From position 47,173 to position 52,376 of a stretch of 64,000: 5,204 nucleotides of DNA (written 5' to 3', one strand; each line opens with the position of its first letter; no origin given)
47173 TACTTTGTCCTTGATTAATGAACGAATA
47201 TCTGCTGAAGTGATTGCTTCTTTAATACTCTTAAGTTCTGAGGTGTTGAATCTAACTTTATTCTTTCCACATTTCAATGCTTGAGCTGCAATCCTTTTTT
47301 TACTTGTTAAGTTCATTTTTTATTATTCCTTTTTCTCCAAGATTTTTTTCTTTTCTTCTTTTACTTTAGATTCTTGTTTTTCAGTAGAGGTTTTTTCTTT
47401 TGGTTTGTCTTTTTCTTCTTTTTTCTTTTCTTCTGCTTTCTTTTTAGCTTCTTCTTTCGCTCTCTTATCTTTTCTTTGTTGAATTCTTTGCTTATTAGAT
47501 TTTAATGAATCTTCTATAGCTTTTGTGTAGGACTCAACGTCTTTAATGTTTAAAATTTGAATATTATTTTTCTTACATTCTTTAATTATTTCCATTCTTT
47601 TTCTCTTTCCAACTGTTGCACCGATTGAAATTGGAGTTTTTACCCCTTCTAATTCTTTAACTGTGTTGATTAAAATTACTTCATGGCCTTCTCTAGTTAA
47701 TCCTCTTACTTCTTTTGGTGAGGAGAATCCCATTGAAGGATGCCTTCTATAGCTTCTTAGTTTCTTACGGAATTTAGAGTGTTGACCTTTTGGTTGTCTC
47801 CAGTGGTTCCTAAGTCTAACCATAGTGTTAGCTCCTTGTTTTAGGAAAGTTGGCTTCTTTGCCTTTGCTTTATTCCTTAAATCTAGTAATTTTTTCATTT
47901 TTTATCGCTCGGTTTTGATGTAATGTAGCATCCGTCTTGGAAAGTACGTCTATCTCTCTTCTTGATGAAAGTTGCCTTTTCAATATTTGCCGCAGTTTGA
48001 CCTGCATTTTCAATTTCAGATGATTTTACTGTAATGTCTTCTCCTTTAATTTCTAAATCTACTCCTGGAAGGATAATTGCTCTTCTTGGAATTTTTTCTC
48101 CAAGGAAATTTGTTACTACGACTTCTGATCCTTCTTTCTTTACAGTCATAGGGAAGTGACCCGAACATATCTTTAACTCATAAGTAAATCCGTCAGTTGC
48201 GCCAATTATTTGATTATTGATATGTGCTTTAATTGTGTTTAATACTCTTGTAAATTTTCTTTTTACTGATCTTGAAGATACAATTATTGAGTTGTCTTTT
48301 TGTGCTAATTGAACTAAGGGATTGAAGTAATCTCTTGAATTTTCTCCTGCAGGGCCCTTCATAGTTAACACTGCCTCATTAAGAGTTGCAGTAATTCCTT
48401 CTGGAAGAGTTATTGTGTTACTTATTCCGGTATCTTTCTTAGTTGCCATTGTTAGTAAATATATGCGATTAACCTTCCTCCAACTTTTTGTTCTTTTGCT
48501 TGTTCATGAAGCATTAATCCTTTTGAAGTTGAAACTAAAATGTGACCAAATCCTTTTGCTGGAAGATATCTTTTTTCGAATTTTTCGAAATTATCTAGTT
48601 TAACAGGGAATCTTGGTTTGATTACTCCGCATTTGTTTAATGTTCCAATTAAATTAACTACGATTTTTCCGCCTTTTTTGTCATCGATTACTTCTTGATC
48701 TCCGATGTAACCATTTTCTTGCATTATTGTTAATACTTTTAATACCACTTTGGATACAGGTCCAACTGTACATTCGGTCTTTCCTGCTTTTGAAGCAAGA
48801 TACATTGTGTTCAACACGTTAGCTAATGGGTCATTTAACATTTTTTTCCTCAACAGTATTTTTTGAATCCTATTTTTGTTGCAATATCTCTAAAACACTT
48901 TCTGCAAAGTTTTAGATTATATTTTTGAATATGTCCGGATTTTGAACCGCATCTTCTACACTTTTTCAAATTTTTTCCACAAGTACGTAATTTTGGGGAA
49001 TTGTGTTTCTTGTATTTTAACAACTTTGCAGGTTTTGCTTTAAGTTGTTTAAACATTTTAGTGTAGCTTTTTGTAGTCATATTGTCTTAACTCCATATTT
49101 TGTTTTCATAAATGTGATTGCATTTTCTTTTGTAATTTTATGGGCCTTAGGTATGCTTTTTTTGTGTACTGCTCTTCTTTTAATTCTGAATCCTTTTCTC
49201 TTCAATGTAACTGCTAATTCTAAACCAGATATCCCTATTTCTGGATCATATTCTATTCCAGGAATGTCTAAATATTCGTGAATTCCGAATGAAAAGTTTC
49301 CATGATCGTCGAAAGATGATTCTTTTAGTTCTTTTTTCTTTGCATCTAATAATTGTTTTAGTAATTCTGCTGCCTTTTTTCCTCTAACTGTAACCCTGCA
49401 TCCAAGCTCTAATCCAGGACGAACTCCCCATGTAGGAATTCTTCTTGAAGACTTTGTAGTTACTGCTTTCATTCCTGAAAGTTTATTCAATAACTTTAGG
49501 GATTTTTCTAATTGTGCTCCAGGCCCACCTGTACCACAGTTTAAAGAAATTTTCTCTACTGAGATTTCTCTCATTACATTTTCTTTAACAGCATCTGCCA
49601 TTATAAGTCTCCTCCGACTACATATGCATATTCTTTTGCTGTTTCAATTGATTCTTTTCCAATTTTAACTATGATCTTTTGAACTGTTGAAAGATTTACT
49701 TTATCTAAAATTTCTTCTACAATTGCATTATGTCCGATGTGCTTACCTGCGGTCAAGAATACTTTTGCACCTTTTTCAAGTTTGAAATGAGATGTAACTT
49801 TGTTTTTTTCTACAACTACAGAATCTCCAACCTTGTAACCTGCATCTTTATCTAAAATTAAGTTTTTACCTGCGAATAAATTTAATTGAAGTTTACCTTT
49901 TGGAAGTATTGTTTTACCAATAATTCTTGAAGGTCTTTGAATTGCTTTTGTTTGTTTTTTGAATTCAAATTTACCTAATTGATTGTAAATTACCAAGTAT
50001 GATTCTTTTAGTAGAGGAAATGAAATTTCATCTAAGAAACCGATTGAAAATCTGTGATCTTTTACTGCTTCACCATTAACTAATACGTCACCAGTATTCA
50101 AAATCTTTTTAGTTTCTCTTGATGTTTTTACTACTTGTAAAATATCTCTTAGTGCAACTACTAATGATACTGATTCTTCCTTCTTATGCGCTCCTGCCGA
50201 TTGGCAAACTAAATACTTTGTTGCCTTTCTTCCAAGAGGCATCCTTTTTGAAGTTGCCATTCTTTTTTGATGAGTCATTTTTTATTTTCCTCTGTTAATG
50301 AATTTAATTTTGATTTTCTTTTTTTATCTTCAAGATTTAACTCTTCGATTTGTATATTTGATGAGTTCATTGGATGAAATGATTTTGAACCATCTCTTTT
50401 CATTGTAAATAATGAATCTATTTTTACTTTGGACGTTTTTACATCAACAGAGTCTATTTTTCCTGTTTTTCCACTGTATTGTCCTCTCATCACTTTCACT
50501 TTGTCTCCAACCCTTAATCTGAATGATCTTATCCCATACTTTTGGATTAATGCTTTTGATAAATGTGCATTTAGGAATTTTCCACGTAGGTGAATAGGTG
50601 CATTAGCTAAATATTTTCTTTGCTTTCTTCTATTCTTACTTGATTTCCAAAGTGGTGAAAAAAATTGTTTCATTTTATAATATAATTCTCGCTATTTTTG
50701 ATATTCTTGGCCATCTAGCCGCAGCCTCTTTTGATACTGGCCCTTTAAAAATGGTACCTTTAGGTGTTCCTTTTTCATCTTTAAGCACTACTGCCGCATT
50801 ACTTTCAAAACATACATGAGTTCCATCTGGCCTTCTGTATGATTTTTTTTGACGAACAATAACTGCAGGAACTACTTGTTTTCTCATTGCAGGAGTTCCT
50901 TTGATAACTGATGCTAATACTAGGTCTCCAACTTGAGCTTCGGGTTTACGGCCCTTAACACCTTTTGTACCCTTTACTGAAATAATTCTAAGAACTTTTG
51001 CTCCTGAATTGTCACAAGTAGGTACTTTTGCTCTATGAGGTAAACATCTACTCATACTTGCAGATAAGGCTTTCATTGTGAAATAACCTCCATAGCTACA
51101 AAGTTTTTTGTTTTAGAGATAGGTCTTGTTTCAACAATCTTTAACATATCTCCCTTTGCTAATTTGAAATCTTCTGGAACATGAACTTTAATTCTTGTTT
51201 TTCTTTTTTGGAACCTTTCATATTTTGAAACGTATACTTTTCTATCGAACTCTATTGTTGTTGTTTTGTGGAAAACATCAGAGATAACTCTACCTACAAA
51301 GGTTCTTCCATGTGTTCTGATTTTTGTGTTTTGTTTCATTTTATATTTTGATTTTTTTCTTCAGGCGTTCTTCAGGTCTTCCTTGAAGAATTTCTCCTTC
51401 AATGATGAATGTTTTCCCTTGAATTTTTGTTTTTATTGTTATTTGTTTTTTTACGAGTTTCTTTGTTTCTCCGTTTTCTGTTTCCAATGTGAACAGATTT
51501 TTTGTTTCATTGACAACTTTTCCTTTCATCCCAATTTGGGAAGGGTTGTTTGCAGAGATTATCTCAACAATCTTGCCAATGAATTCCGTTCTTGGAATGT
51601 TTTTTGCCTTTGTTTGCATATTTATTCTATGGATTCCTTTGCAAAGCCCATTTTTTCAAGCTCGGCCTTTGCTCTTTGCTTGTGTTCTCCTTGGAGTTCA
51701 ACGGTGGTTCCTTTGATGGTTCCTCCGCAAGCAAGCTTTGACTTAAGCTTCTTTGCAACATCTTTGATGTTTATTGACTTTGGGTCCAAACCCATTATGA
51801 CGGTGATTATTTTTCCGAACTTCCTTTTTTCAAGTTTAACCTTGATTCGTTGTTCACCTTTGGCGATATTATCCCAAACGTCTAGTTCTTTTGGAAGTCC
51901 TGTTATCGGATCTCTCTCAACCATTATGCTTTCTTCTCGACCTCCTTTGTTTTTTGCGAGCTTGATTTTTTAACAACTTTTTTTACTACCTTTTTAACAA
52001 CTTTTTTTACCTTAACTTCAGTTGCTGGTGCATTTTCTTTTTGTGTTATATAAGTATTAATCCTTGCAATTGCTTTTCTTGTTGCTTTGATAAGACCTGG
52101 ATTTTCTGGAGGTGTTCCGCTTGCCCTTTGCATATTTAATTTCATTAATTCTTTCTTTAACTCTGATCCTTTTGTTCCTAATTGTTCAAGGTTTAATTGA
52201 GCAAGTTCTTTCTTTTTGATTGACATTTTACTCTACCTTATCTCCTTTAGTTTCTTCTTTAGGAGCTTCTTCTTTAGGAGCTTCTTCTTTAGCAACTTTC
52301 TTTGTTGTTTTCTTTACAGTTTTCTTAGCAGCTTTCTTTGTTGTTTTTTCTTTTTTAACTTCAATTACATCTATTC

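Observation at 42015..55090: Recurrent KKVVKK(V/T)KK lysine-repeat tails appended to many unrelated proteins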

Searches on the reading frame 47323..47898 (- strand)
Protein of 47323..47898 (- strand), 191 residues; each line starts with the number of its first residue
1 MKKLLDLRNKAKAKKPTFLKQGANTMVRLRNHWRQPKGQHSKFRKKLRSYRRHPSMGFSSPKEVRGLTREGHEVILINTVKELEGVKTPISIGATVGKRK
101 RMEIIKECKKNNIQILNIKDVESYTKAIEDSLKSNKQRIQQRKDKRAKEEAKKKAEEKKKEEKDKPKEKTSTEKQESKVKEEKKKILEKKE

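Call 17: search_protein_families(library=pfam, proteins=[window:47323-47898:-], max_evalue=0.01)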
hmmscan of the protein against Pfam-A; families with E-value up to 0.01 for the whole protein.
window:47323-47898:- (191 aa): 2 families
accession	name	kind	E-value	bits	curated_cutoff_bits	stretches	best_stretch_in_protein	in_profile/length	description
PF01655.23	Ribosomal_L32e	-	1.2e-25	90.3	25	1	15-117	1-108/108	Ribosomal protein L32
PF18829.7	Importin_rep_6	-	0.00093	19.9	23.9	1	114-164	19-69/110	Importin repeat 6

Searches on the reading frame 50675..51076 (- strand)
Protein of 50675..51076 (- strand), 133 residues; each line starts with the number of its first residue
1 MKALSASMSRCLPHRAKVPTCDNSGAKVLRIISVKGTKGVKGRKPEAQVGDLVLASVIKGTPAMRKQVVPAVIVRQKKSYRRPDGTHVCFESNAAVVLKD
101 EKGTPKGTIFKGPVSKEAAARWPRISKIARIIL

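Call 7: find_related_loci(query=window:50675-51076:-, collection=genome_contigs, flank=10000)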
Query window:50675-51076:- (133 aa) in genome_contigs; peptide patterns used: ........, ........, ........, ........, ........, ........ (x = any residue, [..] = any of these).
403 stretches matched a pattern; 63 encode a relative of the query (tblastn E <= 1e-3); 63 distinct loci.
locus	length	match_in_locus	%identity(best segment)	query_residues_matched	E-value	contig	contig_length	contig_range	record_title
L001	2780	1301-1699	96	1-133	2e-84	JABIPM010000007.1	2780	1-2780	MAG: Candidatus Woesearchaeota archaeon isolate SI072_bin118 k141_3122828, whole genome shotgun sequence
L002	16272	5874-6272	84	1-133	2e-72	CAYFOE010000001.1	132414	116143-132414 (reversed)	MAG TPA_asm: Candidatus Woesearchaeota archaeon isolate ERP019367_co1_77 genome assembly, contig: NODE_174_length_132414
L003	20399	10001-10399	80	1-133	8e-69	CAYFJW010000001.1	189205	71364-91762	MAG TPA_asm: Candidatus Woesearchaeota archaeon isolate ERP019367_co2_61 genome assembly, contig: NODE_76_length_189205_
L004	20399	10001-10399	79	1-133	6e-68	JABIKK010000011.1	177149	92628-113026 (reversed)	MAG: Candidatus Woesearchaeota archaeon isolate SI054_bin47 k141_516466, whole genome shotgun sequence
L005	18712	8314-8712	75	1-133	3e-67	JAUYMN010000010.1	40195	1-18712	MAG: Nanoarchaeota archaeon isolate C24_metabat.bin.88 C24_k141_1026720, whole genome shotgun sequence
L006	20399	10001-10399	78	1-133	3e-66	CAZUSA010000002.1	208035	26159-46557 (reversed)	MAG TPA_asm: Candidatus Woesearchaeota archaeon isolate binchicken_co46_946 genome assembly, contig: NODE_57_length_2080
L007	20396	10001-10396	73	1-132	4e-59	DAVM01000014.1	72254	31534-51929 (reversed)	MAG TPA_asm: Candidatus Woesearchaeota archaeon UBA489 UBA489_contig_2999, whole genome shotgun sequence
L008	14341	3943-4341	69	1-133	2e-57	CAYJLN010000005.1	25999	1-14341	MAG TPA_asm: Candidatus Woesearchaeota archaeon isolate ERP125453_co1_106 genome assembly, contig: NODE_1647_length_2599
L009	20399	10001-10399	71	1-133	7e-57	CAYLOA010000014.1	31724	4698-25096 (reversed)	MAG TPA_asm: uncultured Methanosarcinales archaeon isolate binchicken_co48_37 genome assembly, contig: NODE_2028_length_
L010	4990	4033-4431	70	1-133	6e-56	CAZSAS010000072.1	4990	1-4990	MAG TPA_asm: uncultured Methanosarcinales archaeon isolate binchicken_co129_814 genome assembly, contig: NODE_60747_leng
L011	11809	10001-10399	67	1-133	8e-56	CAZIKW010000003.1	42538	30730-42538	MAG TPA_asm: uncultured Methanosarcinales archaeon isolate SRP278252_co1_207 genome assembly, contig: NODE_1250_length_4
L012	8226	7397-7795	68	1-133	5e-55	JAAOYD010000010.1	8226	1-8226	Candidatus Woesearchaeota archaeon isolate DPANNHV_H2.bin.48 k83_240107, whole genome shotgun sequence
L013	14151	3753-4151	61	1-133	5e-54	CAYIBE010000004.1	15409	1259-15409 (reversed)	MAG TPA_asm: Candidatus Woesearchaeota archaeon isolate ERP119705_co1_791 genome assembly, contig: NODE_4595_length_1540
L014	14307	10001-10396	65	1-132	3e-54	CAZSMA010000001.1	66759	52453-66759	MAG TPA_asm: uncultured Methanosarcinales archaeon isolate SRP256446_co1_47 genome assembly, contig: NODE_46_length_6675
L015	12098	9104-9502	67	1-133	3e-54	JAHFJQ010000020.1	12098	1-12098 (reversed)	MAG: archaeon isolate nzgw39 NODE_8564_length_12099_cov_2.605694, whole genome shotgun sequence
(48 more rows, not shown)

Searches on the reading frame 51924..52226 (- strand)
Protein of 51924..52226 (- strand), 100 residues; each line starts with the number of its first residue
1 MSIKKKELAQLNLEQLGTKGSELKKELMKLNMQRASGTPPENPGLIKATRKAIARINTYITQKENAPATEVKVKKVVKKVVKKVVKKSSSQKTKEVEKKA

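Call 17: search_protein_families(library=pfam, proteins=[window:51924-52226:-], max_evalue=0.01)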
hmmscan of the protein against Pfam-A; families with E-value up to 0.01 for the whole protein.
window:51924-52226:- (100 aa): 1 family
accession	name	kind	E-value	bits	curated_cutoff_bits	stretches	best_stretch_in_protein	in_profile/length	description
PF00831.28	Ribosomal_L29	-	1.8e-17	63.5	24.5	1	6-63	1-57/57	Ribosomal L29 protein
